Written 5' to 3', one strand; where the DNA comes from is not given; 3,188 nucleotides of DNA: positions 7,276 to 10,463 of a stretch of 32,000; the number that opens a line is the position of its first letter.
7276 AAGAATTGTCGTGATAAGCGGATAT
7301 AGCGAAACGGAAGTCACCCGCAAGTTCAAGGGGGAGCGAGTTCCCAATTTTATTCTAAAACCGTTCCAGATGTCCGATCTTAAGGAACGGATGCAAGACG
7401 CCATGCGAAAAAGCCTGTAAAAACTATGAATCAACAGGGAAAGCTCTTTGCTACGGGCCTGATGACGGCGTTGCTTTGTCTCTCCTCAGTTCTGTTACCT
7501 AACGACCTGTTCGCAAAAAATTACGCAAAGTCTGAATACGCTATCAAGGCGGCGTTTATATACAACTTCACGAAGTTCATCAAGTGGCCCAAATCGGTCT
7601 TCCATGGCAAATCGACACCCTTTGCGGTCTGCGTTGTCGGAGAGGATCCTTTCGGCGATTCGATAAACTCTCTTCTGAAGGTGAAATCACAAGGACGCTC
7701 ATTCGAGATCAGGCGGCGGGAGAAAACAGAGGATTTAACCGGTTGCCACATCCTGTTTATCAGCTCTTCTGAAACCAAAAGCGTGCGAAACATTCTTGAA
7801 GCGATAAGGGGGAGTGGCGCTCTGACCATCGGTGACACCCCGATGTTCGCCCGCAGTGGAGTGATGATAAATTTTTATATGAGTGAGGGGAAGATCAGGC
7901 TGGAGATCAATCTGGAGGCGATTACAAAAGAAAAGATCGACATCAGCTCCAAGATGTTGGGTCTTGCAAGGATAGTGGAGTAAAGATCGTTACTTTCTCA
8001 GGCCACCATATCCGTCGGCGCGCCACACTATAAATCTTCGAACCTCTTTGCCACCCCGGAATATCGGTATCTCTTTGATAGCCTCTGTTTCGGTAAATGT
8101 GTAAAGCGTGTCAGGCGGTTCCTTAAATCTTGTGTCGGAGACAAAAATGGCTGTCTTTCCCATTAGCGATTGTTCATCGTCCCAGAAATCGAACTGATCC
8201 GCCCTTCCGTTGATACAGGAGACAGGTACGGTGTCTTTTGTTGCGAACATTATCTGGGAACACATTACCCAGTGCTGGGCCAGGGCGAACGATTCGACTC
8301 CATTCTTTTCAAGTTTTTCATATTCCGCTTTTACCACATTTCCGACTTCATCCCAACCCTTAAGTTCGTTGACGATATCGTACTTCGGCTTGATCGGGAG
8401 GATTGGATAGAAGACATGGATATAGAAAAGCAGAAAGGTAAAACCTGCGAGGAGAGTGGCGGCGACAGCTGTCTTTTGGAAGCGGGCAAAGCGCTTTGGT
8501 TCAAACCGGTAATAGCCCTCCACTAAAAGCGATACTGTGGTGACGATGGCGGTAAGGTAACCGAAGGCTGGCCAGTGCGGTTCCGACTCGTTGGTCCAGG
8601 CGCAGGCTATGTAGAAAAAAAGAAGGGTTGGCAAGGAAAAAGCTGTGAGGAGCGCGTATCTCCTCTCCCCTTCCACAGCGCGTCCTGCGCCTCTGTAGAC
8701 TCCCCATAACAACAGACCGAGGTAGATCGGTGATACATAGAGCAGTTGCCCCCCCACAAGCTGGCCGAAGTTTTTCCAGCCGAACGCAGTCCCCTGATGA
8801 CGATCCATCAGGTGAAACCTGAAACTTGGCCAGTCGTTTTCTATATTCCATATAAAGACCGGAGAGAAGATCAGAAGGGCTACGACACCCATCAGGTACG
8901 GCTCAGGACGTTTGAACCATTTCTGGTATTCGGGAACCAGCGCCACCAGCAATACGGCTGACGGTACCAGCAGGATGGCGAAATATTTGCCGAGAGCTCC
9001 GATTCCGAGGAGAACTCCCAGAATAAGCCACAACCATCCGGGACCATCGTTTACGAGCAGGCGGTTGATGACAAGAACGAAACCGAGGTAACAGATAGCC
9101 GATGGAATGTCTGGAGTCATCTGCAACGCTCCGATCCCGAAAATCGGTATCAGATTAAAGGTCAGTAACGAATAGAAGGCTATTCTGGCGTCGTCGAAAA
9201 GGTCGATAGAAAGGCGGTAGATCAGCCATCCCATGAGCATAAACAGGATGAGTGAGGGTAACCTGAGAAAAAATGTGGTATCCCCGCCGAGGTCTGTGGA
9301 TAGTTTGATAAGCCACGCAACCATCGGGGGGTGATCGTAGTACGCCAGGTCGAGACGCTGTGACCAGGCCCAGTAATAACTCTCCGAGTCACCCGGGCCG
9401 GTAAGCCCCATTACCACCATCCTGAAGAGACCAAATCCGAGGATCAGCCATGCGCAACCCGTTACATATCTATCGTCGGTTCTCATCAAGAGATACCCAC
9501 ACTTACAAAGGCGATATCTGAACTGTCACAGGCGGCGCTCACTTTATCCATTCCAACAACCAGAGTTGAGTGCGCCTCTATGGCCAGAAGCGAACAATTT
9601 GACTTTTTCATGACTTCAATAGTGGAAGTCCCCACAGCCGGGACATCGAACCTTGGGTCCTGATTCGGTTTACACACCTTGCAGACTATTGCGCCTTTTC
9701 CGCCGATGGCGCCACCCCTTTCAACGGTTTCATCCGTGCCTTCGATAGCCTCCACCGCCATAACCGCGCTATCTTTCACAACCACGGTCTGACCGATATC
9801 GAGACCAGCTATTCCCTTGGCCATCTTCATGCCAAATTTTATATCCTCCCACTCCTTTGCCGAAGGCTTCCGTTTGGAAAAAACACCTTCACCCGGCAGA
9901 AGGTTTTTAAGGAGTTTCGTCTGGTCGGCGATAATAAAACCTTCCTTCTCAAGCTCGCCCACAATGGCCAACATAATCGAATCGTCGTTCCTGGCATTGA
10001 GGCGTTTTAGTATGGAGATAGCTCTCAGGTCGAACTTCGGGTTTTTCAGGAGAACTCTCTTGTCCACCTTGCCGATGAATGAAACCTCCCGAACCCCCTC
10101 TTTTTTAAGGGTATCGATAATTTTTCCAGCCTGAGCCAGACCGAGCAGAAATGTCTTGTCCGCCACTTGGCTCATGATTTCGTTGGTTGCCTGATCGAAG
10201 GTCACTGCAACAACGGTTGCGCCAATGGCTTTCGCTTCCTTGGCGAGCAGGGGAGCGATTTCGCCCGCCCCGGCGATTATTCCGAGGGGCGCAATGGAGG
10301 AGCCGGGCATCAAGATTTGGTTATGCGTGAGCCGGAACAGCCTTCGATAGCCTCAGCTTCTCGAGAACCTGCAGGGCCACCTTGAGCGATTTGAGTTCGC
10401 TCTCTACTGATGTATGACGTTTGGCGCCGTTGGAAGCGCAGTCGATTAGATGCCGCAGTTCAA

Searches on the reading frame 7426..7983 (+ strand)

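Call 23: search_protein_families(library=pfam, proteins=[window:7426-7983:+], max_evalue=0.00001)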
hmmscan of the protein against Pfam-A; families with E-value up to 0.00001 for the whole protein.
window:7426-7983:+ (185 aa): 1 family
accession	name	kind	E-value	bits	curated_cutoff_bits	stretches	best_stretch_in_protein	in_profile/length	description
PF13689.11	DUF4154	-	8.8e-45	152.7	24.9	1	38-182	1-143/143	YfiR/HmsC-like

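Call 66: search_protein_families(library=ncbifam, proteins=[window:7426-7983:+], max_evalue=0.001)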
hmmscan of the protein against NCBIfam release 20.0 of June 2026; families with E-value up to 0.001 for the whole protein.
window:7426-7983:+ (185 aa): 2 families
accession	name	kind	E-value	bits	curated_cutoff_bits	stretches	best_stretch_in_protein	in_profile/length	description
NF053591.1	YfiR_like_TOL0243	equivalog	2.8e-42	144.2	125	1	37-185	1-150/150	TOL_0243 family YfiR-like periplasmic protein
NF053586.1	sequest_YfiR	equivalog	2.8e-11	43.7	85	1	47-182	11-141/141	regulatory sequestration protein YfiR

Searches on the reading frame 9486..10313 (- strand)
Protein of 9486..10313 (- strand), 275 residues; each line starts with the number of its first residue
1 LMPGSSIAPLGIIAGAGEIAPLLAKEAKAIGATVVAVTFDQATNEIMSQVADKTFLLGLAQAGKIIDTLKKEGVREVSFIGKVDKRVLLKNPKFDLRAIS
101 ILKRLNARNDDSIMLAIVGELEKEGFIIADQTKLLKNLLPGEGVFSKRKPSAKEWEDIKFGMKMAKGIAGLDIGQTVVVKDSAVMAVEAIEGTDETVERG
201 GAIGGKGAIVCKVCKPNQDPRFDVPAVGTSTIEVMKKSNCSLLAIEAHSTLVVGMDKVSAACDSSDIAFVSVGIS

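Call 23: search_protein_families(library=pfam, proteins=[window:9486-10313:-], max_evalue=0.00001)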
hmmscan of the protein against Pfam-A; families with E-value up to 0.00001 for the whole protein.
window:9486-10313:- (275 aa): 2 families
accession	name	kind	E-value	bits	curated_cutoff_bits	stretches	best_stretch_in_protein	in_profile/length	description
PF06230.17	LpxI_C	-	2e-47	160.8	25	1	142-269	2-130/131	LpxI C-terminal domain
PF17930.7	LpxI_N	-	2.4e-32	112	25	1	10-138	2-129/129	LpxI N-terminal domain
